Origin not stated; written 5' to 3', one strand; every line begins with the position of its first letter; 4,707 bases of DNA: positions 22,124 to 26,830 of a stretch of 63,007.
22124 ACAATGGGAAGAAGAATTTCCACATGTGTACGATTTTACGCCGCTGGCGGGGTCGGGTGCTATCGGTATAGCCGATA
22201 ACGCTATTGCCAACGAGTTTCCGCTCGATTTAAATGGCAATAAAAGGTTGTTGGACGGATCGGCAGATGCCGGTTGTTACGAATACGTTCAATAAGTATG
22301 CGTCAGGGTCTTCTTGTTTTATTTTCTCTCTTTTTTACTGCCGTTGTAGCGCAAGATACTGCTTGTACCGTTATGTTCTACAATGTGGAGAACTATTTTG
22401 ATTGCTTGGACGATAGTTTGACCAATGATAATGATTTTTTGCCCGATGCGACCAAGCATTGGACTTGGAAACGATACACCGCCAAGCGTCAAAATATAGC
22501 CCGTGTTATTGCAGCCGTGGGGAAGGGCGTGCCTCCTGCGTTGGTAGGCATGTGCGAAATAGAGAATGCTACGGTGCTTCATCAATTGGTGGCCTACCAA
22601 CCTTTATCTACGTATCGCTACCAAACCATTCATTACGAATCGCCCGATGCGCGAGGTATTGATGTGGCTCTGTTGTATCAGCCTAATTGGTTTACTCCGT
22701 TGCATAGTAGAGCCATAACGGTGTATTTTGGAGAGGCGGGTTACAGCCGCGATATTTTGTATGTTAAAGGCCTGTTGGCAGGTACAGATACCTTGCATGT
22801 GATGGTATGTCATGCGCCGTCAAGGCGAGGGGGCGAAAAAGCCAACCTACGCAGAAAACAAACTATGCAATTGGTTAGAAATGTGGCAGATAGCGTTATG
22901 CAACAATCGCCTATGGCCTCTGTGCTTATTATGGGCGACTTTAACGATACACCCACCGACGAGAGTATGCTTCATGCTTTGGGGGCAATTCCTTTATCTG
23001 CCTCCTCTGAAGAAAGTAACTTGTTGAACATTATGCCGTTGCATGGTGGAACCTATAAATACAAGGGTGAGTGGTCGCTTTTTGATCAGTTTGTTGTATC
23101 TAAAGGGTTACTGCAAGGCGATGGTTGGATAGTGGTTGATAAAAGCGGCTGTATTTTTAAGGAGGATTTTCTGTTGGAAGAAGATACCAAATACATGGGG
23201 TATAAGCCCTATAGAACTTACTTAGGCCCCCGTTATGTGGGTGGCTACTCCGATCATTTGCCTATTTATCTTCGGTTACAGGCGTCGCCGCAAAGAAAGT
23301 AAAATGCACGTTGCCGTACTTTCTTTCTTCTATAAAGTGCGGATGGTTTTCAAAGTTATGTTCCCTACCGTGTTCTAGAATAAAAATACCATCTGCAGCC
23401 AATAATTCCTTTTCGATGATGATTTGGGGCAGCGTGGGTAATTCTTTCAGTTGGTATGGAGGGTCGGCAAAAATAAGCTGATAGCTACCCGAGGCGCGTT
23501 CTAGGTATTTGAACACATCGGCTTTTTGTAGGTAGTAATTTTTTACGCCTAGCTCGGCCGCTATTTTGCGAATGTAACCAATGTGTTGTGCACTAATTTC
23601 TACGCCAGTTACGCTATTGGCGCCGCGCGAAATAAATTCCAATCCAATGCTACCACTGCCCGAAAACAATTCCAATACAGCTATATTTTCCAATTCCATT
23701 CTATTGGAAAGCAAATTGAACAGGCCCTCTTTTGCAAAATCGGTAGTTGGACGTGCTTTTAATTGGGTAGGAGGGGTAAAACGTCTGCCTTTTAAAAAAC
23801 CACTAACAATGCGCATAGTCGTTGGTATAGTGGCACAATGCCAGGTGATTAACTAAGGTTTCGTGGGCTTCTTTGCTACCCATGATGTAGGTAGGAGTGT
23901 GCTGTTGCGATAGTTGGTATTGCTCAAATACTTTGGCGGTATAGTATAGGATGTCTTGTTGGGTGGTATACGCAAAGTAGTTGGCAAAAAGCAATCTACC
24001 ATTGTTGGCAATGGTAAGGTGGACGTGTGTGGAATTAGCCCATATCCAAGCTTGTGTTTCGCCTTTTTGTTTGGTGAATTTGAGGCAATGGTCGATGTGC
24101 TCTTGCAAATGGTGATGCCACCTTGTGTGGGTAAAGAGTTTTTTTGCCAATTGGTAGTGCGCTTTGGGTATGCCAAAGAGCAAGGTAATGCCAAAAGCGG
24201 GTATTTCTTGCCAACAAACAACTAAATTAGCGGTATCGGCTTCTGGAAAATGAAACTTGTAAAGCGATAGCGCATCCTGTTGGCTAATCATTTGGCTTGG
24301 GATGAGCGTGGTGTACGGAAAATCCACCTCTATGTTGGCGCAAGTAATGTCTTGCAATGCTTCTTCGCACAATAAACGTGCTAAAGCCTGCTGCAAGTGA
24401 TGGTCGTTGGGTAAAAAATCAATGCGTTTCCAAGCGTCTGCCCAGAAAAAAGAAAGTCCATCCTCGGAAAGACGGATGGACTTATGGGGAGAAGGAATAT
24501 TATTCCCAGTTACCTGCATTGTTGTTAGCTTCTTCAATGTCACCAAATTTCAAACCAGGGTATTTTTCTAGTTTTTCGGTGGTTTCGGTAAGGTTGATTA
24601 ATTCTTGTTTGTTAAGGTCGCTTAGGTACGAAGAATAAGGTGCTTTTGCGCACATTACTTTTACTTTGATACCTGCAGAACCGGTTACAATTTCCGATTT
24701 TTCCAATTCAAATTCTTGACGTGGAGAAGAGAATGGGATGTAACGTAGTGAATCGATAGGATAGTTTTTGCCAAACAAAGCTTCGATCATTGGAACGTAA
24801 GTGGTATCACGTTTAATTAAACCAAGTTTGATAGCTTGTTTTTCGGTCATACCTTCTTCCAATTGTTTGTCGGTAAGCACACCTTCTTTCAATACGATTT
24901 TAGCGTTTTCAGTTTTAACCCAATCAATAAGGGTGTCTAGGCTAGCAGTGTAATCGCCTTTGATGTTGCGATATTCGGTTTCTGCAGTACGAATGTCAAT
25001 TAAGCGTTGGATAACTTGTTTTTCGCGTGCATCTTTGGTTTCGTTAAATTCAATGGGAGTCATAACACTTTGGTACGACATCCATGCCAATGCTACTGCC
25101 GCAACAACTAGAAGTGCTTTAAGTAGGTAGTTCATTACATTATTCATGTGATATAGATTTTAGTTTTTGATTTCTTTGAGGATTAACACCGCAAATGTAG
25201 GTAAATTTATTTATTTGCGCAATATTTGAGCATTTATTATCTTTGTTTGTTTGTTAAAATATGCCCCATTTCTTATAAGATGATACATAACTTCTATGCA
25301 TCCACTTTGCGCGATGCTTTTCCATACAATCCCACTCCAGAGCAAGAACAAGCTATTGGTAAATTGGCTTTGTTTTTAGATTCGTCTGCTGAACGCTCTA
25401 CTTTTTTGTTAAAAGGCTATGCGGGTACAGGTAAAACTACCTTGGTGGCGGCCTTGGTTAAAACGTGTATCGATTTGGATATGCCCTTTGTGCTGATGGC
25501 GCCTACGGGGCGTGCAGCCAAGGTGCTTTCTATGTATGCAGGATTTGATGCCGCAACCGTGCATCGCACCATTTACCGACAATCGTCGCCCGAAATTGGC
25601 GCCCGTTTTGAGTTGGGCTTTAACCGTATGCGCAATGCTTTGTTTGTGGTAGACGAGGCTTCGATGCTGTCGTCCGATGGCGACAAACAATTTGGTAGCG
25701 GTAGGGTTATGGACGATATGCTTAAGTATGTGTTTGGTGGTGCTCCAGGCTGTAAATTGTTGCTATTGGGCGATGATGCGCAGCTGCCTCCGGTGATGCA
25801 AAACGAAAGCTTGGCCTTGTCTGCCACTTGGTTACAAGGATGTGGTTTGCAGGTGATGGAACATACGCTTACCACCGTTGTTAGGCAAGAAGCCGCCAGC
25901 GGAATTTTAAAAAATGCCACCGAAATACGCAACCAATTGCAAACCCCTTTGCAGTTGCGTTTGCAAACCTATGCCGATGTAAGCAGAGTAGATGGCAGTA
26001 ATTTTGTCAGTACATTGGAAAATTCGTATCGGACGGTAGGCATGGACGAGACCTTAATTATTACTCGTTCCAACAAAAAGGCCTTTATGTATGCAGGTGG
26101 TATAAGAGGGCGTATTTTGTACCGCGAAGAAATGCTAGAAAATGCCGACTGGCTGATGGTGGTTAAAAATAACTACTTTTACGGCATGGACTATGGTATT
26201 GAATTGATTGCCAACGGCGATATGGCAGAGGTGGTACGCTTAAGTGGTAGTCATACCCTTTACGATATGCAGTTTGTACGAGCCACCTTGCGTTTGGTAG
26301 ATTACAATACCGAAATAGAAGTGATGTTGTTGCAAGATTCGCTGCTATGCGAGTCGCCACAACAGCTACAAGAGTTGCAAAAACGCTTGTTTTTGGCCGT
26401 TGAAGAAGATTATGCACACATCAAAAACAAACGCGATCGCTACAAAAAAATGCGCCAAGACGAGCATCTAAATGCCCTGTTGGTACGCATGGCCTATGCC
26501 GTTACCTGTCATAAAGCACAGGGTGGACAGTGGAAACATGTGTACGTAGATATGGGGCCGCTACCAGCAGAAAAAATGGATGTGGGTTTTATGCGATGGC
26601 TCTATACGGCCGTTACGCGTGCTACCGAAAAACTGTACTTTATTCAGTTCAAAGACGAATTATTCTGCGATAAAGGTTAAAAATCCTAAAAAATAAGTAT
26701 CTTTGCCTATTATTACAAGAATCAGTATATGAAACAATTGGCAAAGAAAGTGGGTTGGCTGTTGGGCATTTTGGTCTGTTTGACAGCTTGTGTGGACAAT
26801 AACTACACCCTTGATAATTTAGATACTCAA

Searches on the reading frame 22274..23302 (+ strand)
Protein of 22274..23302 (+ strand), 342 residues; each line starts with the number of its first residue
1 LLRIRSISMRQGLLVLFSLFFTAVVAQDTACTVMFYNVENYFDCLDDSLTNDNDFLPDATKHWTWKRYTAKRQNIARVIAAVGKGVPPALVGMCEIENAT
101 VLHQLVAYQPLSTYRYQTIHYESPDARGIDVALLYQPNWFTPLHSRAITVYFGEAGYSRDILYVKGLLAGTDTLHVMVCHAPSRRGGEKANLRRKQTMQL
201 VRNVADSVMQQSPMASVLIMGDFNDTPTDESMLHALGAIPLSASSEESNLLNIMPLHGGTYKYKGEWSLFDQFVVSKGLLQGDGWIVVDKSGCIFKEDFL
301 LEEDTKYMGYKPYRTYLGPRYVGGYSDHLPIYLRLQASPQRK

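Call 31: search_protein_families(library=pfam, proteins=[window:22274-23302:+], max_evalue=0.00001)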
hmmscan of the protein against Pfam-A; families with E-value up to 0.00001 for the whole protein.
window:22274-23302:+ (342 aa): 1 family
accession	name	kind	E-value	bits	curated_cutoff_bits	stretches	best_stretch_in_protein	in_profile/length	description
PF19580.5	Exo_endo_phos_3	-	2.8e-91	306.2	27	1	32-336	1-310/311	Endonuclease/Exonuclease/phosphatase family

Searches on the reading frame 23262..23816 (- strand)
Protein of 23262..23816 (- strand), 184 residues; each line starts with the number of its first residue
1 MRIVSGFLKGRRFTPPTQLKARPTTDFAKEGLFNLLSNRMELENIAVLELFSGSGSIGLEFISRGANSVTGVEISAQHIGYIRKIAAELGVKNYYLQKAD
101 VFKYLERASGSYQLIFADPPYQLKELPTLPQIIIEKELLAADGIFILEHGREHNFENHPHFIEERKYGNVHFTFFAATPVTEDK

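Call 32: search_protein_families(library=pfam, proteins=[window:23262-23816:-], max_evalue=0.00001)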
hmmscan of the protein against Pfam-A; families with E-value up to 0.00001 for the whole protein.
window:23262-23816:- (184 aa): 3 families
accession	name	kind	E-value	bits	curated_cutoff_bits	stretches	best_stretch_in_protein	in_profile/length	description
PF03602.21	Cons_hypoth95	-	8.9e-37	126.9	24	1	1-175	1-181/182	Conserved hypothetical protein 95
PF13847.12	Methyltransf_31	-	3.2e-10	40.3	27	1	43-151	3-113/145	Methyltransferase domain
PF13649.12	Methyltransf_25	-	1.3e-06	29.4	27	1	47-117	1-70/97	Methyltransferase domain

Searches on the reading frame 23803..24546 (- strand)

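Call 32: search_protein_families(library=pfam, proteins=[window:23803-24546:-], max_evalue=0.00001)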
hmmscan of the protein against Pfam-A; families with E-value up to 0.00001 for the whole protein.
window:23803-24546:- (247 aa): 1 family
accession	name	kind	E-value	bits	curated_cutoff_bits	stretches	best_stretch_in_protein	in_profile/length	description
PF12864.12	DUF3822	-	3.2e-30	105.6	24.9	1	23-235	15-234/241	Protein of unknown function (DUF3822)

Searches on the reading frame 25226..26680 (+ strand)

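Call 32: search_protein_families(library=pfam, proteins=[window:25226-26680:+], max_evalue=0.00001)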
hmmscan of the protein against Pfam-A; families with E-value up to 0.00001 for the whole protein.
window:25226-26680:+ (484 aa): 5 families
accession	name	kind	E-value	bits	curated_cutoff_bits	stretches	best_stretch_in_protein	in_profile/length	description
PF13604.12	AAA_30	-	3.1e-24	86.2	27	1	39-256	5-187/191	AAA domain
PF13538.12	UvrD_C_2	-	7.3e-19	67.8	27.4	1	423-473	2-52/52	UvrD-like helicase C-terminal domain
PF13245.12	AAA_19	-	4.2e-18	66.3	25.1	1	54-191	8-133/134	AAA domain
PF05970.20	PIF1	-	8e-09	35.9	25.9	1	54-236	19-204/223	PIF1-like helicase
PF01443.25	Viral_helicase1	-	7.3e-06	26.4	21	0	414-473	171-227/228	Viral superfamily 1 RNA helicase core domain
